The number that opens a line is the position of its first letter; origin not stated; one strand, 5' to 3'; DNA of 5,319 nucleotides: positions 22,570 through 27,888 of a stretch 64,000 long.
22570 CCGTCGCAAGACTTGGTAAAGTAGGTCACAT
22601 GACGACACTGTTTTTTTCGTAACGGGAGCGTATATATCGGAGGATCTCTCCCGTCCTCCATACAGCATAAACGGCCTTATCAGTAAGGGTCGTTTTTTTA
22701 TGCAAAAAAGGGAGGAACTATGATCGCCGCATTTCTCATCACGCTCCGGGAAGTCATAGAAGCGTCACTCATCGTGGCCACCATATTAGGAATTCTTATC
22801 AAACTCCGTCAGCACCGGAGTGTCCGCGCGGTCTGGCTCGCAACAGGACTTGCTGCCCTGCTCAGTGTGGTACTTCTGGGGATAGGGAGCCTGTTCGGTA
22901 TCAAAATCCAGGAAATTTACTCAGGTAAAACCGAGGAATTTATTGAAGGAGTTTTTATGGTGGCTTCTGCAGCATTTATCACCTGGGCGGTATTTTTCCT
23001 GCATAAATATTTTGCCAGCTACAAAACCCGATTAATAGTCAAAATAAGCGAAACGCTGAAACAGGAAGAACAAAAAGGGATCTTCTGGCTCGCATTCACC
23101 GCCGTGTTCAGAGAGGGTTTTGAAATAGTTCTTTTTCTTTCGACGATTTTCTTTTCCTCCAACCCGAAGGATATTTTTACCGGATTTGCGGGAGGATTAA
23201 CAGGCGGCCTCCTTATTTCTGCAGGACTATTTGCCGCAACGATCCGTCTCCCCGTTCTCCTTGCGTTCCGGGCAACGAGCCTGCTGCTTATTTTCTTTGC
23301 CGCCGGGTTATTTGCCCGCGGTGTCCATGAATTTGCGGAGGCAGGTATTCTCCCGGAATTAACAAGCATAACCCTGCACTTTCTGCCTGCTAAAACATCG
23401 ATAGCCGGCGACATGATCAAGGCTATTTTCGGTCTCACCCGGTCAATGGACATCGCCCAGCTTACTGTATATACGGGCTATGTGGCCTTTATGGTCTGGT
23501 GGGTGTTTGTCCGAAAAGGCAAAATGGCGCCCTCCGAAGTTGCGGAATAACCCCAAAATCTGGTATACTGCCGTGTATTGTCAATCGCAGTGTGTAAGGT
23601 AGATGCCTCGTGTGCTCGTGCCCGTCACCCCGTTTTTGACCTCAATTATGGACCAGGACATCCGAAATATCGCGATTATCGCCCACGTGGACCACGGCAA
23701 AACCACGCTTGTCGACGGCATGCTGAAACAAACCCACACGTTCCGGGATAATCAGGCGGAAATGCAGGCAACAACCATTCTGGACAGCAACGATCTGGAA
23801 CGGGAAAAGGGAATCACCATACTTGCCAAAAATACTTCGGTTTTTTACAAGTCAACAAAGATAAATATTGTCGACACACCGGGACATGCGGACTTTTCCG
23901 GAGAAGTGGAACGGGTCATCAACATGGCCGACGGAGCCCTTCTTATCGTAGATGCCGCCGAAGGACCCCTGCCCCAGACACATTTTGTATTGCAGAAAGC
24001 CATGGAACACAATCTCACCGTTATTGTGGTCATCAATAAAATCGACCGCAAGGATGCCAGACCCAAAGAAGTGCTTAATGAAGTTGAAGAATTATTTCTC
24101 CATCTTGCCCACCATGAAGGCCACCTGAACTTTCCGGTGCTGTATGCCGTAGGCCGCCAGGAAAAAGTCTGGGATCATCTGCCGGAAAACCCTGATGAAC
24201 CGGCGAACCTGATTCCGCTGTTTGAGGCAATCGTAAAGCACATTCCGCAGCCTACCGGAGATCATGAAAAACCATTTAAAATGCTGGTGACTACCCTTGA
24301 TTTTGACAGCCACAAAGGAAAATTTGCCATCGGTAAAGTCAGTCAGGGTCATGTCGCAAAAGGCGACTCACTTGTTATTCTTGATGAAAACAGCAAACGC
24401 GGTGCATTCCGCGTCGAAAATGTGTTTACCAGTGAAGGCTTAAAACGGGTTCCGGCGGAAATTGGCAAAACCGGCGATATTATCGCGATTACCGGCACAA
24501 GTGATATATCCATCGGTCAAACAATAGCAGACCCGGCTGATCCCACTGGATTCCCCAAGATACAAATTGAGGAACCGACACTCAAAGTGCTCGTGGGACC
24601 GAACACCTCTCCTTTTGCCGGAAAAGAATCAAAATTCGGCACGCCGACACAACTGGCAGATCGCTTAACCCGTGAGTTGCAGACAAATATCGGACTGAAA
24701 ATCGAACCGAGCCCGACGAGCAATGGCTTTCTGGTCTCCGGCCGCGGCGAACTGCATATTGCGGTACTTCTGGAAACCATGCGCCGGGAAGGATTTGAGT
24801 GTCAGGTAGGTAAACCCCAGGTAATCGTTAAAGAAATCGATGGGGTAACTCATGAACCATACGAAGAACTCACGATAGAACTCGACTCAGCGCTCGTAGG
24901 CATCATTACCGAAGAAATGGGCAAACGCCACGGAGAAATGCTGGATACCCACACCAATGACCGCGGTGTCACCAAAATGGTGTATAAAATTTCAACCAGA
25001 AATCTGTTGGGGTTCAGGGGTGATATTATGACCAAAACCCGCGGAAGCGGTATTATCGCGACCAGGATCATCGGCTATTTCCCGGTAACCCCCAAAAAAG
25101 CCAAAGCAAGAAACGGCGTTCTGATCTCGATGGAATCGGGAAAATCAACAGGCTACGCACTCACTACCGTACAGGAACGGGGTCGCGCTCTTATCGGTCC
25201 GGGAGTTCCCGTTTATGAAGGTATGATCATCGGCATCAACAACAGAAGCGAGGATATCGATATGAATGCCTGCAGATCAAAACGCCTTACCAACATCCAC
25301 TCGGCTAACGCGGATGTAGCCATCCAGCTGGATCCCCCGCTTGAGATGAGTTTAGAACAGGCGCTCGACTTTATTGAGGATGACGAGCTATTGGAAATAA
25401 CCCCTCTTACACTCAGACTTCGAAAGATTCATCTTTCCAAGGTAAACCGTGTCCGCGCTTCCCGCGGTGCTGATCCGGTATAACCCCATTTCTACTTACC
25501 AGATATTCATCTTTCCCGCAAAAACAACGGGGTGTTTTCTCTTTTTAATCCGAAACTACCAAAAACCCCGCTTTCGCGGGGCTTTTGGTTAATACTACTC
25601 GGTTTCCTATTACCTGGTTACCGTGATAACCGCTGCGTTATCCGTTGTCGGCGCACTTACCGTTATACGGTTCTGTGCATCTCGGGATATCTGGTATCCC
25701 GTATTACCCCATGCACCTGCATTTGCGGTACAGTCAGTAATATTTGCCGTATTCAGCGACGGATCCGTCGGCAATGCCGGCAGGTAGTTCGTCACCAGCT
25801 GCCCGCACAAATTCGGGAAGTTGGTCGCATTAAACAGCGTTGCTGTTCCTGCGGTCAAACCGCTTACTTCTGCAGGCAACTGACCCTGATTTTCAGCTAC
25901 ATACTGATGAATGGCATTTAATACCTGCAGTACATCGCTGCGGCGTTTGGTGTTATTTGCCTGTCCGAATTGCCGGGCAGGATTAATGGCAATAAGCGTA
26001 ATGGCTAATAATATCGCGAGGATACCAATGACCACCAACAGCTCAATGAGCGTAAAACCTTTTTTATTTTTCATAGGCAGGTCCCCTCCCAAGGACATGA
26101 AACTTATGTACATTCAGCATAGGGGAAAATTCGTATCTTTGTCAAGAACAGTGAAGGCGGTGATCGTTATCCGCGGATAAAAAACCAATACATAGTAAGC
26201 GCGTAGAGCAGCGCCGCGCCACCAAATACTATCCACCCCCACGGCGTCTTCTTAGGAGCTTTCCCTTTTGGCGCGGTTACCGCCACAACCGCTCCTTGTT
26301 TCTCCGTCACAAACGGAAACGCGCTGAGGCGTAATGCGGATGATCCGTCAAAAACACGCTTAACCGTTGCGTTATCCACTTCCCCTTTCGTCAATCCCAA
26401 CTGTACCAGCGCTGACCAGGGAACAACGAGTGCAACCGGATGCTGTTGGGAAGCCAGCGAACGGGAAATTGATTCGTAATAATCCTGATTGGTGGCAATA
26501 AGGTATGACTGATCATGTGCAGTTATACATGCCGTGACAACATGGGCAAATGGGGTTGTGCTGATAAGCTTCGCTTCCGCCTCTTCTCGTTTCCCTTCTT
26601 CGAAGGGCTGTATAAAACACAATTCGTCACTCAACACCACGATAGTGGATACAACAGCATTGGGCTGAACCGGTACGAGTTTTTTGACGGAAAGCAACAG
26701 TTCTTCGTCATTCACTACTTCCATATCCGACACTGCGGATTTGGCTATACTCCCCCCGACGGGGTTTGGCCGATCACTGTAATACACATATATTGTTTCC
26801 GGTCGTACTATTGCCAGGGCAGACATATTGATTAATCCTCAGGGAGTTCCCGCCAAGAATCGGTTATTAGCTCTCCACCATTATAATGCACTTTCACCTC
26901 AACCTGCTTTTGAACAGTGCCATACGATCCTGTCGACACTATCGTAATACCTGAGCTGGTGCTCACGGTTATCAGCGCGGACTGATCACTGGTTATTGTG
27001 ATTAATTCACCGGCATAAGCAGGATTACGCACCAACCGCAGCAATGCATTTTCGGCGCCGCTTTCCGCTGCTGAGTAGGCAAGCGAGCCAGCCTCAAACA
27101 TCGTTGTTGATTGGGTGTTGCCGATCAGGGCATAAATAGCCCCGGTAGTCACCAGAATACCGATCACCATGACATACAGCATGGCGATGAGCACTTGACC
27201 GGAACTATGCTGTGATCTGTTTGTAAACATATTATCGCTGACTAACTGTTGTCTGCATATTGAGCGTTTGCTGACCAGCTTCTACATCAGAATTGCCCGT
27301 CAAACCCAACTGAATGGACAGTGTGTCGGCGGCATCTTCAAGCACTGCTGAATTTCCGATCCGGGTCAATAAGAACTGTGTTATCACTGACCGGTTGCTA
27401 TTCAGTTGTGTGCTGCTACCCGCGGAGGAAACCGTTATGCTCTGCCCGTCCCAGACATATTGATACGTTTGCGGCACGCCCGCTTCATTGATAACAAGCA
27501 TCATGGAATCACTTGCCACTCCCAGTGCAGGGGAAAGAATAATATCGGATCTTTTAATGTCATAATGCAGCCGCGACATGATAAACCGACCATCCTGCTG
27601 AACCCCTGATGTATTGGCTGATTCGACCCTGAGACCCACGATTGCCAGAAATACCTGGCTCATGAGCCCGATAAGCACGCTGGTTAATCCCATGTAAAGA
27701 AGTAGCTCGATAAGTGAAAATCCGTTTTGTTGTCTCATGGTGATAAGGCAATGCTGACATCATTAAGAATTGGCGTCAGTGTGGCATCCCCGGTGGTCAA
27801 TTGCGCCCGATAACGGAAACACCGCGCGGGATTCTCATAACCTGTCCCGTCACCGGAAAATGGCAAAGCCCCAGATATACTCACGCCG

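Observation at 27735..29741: Giant pilin-like protein with LVIVD beta-propeller, a candidate tip adhesin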

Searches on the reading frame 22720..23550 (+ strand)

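Call 8: search_protein_families(library=pfam, proteins=[window:22720-23550:+], max_evalue=0.001)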
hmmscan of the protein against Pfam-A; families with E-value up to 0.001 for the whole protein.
window:22720-23550:+ (276 aa): 1 family
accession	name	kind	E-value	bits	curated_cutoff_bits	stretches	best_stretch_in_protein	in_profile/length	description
PF03239.20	FTR1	-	1e-29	104.2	25.3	1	1-254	1-262/284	Iron permease FTR1 family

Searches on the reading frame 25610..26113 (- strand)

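Call 3: search_protein_families(library=pfam, proteins=[window:25610-26113:-], max_evalue=1)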
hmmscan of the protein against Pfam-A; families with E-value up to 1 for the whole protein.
window:25610-26113:- (167 aa): 3 families
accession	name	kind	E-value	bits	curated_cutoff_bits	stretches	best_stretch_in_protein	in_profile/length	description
PF07963.17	N_methyl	-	5.3e-10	38.9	21.2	1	14-39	1-26/27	Prokaryotic N-terminal methylation motif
PF06653.16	Claudin_3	-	0.12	12.8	28.7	1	15-52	89-126/163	Tight junction protein, Claudin-like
PF14221.11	DUF4330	-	0.14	12.7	27.6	1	20-83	14-78/167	Domain of unknown function (DUF4330)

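Call 4: search_protein_families(library=ncbifam, proteins=[window:25610-26113:-], max_evalue=1)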
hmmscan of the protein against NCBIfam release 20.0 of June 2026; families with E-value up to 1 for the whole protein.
window:25610-26113:- (167 aa): 20 families
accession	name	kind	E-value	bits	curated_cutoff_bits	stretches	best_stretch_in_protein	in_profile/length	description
TIGR01710.1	typeII_sec_gspG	equivalog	1.6e-10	41.1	88.85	1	18-121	1-97/134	type II secretion system major pseudopilin GspG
TIGR02532.1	IV_pilin_GFxxxE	domain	2.6e-08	33.4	16.3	1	17-40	1-24/24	prepilin-type N-terminal cleavage/methylation domain-containing protein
NF041013.1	T4P_ComGE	equivalog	7.9e-07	29.1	49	1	15-67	1-51/83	competence type IV pilus minor pilin ComGE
NF007862.0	PRK10574.1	equivalog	1e-06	29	138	1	14-42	1-29/145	prepilin peptidase-dependent pilin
TIGR01708.2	typeII_sec_gspH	equivalog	4.5e-06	26.8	80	1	18-58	2-42/169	type II secretion system minor pseudopilin GspH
NF040999.1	pilin_ComGC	equivalog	2.6e-05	24.3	75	1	17-72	1-54/84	competence type IV pilus major pilin ComGC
NF007800.0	PRK10506.1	equivalog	0.00017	21.5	158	1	14-44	5-35/163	prepilin peptidase-dependent protein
TIGR02596.1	TIGR02596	subfamily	0.00026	21.1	70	1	20-46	1-27/196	Verru_Chthon cassette protein D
NF040982.1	ComGD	equivalog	0.00068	20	70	1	17-46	1-29/139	competence type IV pilus minor pilin ComGD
NF041002.1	pilin_ComGF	equivalog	0.001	19.3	80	1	17-75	1-59/139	competence type IV pilus minor pilin ComGF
NF047828.1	T3SSXpsI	equivalog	0.0021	18.1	150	1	18-60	2-45/132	type II secretion system protein XpsI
TIGR02599.1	TIGR02599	subfamily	0.0085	15.4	256.5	1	19-44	1-26/361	Verru_Chthon cassette protein C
TIGR01707.1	gspI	equivalog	0.009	16.5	44.35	1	19-44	1-26/101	type II secretion system minor pseudopilin GspI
NF038303.1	EPS_HpsB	equivalog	0.0092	16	150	1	17-50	2-31/211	hormogonium polysaccharide secretion pseudopilin HpsB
NF041775.1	typeIV_PilA_Myxo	equivalog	0.0094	15.9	400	1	17-40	10-33/214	type IV pilin protein PilA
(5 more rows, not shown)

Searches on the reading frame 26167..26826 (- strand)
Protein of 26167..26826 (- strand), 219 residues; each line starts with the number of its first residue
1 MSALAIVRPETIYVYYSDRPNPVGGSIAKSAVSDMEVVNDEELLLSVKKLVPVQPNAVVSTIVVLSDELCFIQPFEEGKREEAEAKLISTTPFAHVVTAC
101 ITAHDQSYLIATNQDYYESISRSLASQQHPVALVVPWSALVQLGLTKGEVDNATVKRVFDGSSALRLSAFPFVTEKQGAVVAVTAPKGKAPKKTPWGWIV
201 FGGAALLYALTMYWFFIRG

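Call 3: search_protein_families(library=pfam, proteins=[window:26167-26826:-], max_evalue=1)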
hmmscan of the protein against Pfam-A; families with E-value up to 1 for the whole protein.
window:26167-26826:- (219 aa): 1 family
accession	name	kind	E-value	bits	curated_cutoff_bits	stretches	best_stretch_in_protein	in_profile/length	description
PF15579.11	Imm52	-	0.16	12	25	1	68-127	106-162/233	Immunity protein 52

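Call 4: search_protein_families(library=ncbifam, proteins=[window:26167-26826:-], max_evalue=1)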
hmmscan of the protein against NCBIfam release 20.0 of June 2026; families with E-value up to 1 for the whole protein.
window:26167-26826:- (219 aa): 1 family
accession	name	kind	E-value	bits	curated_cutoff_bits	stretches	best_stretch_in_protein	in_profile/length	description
NF049941.1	HyMthAminphonOxyTmpB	equivalog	0.032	13.9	300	1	79-123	78-123/188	(R)-1-hydroxy-2-trimethylaminoethylphosphonate oxygenase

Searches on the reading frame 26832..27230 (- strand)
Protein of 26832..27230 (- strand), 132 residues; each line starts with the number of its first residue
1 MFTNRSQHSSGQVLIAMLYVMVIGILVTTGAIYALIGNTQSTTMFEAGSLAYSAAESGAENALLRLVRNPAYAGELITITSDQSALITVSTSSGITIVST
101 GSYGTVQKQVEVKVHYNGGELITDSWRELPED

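Call 3: search_protein_families(library=pfam, proteins=[window:26832-27230:-], max_evalue=1)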
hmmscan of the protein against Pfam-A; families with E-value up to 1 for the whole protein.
window:26832-27230:- (132 aa): 2 families
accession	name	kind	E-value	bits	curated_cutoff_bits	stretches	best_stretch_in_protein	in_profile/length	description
PF13829.11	DUF4191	-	0.0024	17.8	30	1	14-110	47-138/219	Domain of unknown function (DUF4191)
PF18597.7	SH3_19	-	0.039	14.3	25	1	88-113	17-42/52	Myosin X N-terminal SH3 domain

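Call 4: search_protein_families(library=ncbifam, proteins=[window:26832-27230:-], max_evalue=1)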
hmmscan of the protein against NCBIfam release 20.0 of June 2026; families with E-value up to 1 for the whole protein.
window:26832-27230:- (132 aa): 0 families

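Call 60: search_protein_families(library=pfam, alignment_id=A4, max_evalue=0.1)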
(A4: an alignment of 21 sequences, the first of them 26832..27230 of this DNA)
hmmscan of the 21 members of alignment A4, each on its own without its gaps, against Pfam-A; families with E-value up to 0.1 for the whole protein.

A. member 1, window:26832-27230:- (132 aa): 2 families
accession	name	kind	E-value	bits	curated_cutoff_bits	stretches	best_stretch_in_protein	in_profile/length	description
PF13829.11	DUF4191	-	0.0024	17.8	30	1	14-110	47-138/219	Domain of unknown function (DUF4191)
PF18597.7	SH3_19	-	0.039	14.3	25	1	88-113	17-42/52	Myosin X N-terminal SH3 domain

B. families by the number of members that match (of 21 scanned): 11 families
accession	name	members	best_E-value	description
PF14341.11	PilX_N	6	6.1e-05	PilX N-terminal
PF04191.18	PEMT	2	0.035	Phospholipid methyltransferase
PF13157.11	Enas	2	0.05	Endospore appendages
PF13829.11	DUF4191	1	0.0024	Domain of unknown function (DUF4191)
PF12211.13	LMWSLP_N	1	0.01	Low molecular weight S layer protein N terminal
PF10990.13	DUF2809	1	0.021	Protein of unknown function (DUF2809)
PF18597.7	SH3_19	1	0.039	Myosin X N-terminal SH3 domain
PF12869.13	tRNA_anti-like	1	0.048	tRNA_anti-like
PF09680.15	YjcZ_2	1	0.06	Family of unknown function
PF16013.10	DUF4781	1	0.077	Domain of unknown function (DUF4781)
PF15438.11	Phyto-Amp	1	0.08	Antigenic membrane protein of phytoplasma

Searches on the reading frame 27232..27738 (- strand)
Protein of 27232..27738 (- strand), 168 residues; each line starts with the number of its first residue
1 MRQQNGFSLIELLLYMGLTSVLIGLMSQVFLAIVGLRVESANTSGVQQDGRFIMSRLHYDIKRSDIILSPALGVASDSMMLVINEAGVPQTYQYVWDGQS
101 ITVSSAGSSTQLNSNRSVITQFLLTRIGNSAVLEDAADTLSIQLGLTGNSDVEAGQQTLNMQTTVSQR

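Call 3: search_protein_families(library=pfam, proteins=[window:27232-27738:-], max_evalue=1)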
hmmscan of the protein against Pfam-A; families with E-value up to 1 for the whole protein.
window:27232-27738:- (168 aa): 2 families
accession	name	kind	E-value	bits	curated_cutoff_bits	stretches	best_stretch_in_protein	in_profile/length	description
PF07963.17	N_methyl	-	5.1e-06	26.3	21.2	1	1-26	1-26/27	Prokaryotic N-terminal methylation motif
PF21976.1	SMIM43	-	0.005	17.2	27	1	11-62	6-58/63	Small integral membrane protein 43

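Call 4: search_protein_families(library=ncbifam, proteins=[window:27232-27738:-], max_evalue=1)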
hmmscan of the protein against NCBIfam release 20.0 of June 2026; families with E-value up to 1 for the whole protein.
window:27232-27738:- (168 aa): 5 families
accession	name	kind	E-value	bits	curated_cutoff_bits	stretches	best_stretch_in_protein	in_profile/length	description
NF007848.0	PRK10557.1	equivalog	0.0073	15.6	120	1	3-34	9-40/192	prepilin peptidase-dependent protein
TIGR01708.2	typeII_sec_gspH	equivalog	0.021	14.8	80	1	4-30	1-27/169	type II secretion system minor pseudopilin GspH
TIGR02532.1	IV_pilin_GFxxxE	domain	0.045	13.6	16.3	1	4-14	1-11/24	prepilin-type N-terminal cleavage/methylation domain-containing protein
NF007800.0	PRK10506.1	equivalog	0.12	12.2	158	1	1-23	5-27/163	prepilin peptidase-dependent protein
TIGR02599.1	TIGR02599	subfamily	0.51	9.5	256.5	1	6-33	1-28/361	Verru_Chthon cassette protein C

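Call 59: search_protein_families(library=ncbifam, alignment_id=A3, max_evalue=0.1)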
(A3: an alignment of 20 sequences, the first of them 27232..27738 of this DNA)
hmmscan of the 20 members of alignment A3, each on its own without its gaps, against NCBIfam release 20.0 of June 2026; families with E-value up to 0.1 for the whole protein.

A. member 1, window:27232-27738:- (168 aa): 3 families
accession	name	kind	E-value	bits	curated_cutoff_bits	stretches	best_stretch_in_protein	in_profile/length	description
NF007848.0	PRK10557.1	equivalog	0.0073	15.6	120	1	3-34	9-40/192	prepilin peptidase-dependent protein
TIGR01708.2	typeII_sec_gspH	equivalog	0.021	14.8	80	1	4-30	1-27/169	type II secretion system minor pseudopilin GspH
TIGR02532.1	IV_pilin_GFxxxE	domain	0.045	13.6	16.3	0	4-14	1-11/24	prepilin-type N-terminal cleavage/methylation domain-containing protein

B. families by the number of members that match (of 20 scanned): 24 families
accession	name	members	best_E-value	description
TIGR02599.1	TIGR02599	16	3.4e-06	Verru_Chthon cassette protein C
NF007848.0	PRK10557.1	14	5.8e-05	prepilin peptidase-dependent protein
TIGR02532.1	IV_pilin_GFxxxE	11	3e-06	prepilin-type N-terminal cleavage/methylation domain-containing protein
NF041002.1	pilin_ComGF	10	1.8e-06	competence type IV pilus minor pilin ComGF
NF040982.1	ComGD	10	3.4e-05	competence type IV pilus minor pilin ComGD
TIGR01708.2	typeII_sec_gspH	10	0.0028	type II secretion system minor pseudopilin GspH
NF038304.1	EPS_HpsC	9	2.7e-06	hormogonium polysaccharide secretion pseudopilin HpsC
NF040999.1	pilin_ComGC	9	8.7e-05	competence type IV pilus major pilin ComGC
NF041013.1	T4P_ComGE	8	6.6e-06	competence type IV pilus minor pilin ComGE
NF007862.0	PRK10574.1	7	0.0016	prepilin peptidase-dependent pilin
NF007800.0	PRK10506.1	7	0.0067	prepilin peptidase-dependent protein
TIGR02596.1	TIGR02596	6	0.0017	Verru_Chthon cassette protein D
NF007660.0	PRK10332.1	4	0.0045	prepilin-type N-terminal cleavage/methylation domain-containing protein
TIGR01711.1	gspJ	3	0.0042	type II secretion system minor pseudopilin GspJ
TIGR01707.1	gspI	3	0.035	type II secretion system minor pseudopilin GspI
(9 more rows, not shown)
